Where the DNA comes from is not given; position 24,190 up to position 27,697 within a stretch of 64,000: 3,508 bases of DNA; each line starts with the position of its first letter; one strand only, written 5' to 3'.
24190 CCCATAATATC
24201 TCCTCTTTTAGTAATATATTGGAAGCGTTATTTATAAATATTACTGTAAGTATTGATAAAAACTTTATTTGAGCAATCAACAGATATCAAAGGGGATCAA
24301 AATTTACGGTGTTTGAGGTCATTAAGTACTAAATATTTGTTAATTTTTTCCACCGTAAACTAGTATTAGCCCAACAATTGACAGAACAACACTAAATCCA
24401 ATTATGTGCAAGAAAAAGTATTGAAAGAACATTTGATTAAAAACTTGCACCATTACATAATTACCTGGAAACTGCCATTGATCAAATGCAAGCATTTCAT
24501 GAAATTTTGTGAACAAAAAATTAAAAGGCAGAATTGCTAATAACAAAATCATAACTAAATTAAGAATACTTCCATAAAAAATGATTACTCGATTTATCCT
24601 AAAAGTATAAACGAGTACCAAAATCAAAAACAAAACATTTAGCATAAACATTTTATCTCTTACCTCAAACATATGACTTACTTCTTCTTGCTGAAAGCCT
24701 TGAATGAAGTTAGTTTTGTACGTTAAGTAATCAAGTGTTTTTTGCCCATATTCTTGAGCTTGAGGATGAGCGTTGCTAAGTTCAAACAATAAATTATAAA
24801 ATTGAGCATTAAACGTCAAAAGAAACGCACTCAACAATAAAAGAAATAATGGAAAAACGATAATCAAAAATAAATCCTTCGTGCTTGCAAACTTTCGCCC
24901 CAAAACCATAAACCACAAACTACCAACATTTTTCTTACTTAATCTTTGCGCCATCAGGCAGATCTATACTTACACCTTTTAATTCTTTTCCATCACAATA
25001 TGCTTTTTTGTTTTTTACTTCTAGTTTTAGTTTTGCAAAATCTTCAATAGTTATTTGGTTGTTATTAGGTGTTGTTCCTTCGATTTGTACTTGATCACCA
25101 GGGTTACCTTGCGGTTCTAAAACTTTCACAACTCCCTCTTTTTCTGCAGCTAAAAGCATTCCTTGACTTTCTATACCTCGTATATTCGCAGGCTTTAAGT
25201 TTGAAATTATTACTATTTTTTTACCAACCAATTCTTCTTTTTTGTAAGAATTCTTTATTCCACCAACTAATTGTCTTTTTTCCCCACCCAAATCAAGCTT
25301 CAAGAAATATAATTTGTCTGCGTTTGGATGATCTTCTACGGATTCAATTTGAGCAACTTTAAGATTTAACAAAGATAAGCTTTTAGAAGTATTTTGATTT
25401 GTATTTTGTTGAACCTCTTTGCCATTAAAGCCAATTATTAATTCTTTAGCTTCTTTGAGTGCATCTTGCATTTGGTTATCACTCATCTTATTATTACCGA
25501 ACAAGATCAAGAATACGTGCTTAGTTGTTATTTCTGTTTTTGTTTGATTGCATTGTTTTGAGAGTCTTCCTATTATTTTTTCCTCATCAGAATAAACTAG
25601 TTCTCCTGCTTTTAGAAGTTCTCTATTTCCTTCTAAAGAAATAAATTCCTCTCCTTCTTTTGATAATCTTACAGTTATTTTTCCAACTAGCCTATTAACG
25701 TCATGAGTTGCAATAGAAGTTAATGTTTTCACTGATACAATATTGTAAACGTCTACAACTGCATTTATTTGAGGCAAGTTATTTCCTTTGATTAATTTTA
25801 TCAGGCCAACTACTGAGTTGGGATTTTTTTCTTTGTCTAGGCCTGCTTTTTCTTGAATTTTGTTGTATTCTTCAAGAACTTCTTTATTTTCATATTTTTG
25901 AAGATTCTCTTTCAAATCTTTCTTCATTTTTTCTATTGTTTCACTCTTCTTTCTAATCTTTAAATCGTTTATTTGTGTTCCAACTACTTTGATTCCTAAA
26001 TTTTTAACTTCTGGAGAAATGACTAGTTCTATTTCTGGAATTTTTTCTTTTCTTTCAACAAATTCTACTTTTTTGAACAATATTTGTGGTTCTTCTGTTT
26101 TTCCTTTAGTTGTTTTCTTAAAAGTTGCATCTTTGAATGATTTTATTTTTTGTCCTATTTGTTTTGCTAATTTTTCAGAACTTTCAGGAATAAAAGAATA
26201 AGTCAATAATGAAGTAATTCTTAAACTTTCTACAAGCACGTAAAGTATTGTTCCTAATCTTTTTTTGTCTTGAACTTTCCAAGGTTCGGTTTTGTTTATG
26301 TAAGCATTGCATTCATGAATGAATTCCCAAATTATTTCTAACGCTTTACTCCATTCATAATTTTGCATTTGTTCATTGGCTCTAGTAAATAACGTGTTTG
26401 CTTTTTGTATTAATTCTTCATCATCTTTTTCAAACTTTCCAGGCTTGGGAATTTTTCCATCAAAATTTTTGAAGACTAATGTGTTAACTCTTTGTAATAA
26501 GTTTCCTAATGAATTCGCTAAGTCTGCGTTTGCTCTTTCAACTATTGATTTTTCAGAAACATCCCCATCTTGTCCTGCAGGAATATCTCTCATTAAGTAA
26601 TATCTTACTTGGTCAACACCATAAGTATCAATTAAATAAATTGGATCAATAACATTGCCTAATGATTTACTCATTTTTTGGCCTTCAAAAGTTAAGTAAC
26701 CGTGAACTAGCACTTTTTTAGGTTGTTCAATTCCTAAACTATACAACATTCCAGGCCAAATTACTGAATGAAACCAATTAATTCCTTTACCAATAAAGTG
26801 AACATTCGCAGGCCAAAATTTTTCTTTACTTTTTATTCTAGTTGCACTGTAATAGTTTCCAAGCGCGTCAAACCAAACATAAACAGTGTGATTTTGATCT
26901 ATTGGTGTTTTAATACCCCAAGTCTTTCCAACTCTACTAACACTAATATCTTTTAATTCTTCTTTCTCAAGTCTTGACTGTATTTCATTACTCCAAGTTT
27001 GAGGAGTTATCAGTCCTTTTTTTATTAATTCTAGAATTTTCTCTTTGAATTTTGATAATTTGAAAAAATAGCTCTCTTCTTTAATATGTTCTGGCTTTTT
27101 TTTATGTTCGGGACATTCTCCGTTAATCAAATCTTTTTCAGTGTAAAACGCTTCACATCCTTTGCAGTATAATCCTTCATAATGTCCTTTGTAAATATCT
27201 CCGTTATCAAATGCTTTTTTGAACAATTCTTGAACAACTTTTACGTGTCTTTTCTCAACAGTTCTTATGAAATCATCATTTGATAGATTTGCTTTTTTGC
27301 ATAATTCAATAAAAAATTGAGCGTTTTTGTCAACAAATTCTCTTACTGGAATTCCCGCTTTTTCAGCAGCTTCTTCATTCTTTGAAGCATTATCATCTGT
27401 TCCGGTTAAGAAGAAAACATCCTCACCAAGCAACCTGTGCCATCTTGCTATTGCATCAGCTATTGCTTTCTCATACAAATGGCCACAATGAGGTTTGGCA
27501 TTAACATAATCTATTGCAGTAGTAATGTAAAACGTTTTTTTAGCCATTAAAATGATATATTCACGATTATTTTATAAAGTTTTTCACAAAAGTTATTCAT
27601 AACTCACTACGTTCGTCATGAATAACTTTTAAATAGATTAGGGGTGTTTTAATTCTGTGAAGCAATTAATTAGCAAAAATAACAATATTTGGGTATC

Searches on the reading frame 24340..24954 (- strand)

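Call 86: search_protein_families(library=pfam, proteins=[window:24340-24954:-], max_evalue=0.001)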
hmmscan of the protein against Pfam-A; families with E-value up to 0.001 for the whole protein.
window:24340-24954:- (204 aa): 1 family
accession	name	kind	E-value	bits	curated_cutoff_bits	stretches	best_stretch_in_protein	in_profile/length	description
PF07314.17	Lit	-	1.1e-05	26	24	1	29-177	2-176/176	Lipoprotein intramolecular transacylase Lit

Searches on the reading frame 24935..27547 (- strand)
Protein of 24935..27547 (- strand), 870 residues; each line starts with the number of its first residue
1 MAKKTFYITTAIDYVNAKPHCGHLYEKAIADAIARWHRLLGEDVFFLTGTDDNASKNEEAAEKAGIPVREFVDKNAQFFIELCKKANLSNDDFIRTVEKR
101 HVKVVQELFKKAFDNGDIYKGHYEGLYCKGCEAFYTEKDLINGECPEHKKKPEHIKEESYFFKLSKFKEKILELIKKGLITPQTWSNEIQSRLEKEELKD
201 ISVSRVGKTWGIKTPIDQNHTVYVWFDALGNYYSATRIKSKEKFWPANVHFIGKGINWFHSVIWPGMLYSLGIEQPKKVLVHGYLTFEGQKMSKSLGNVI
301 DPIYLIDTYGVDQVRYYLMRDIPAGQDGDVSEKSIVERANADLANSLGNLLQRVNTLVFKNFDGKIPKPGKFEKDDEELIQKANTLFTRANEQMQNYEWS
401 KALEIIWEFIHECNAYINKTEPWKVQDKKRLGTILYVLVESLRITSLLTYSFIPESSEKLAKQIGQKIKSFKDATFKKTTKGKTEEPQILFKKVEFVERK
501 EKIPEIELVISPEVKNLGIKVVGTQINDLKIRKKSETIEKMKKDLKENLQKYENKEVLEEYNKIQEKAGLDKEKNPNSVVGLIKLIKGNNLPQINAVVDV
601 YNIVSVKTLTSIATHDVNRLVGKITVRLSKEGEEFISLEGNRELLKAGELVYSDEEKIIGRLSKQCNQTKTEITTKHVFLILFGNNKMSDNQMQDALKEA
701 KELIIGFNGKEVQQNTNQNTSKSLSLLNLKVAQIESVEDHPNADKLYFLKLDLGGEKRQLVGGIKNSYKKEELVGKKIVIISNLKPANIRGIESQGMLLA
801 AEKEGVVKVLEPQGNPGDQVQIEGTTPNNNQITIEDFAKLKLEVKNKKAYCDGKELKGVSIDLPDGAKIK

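Call 86: search_protein_families(library=pfam, proteins=[window:24935-27547:-], max_evalue=0.001)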
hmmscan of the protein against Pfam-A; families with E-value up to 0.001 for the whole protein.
window:24935-27547:- (870 aa): 7 families
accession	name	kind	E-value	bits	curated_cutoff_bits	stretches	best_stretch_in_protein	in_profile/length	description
PF09334.17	tRNA-synt_1g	-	3.9e-96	322.6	20.1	2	139-354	163-390/391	tRNA synthetases class I (M)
PF00133.28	tRNA-synt_1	-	1.1e-32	113.7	22.7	2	3-216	22-245/414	tRNA synthetases class I (I, L, M and V)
PF01588.26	tRNA_bind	-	1.6e-28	99.1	27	1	729-814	1-89/96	Putative tRNA binding domain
PF03483.22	B3_4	-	8.8e-20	71.5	29.3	1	584-687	26-129/174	B3/4 domain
PF01406.26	tRNA-synt_1e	-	1.6e-10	41.3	27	1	279-320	241-282/301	tRNA synthetases class I (C) catalytic domain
PF19303.5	Anticodon_3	-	2.1e-08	34.6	23.5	1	366-500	1-141/152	Anticodon binding domain of methionyl tRNA ligase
PF08264.19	Anticodon_1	-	4.2e-07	30.4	25.1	1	376-486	1-112/148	Anticodon-binding domain of tRNA ligase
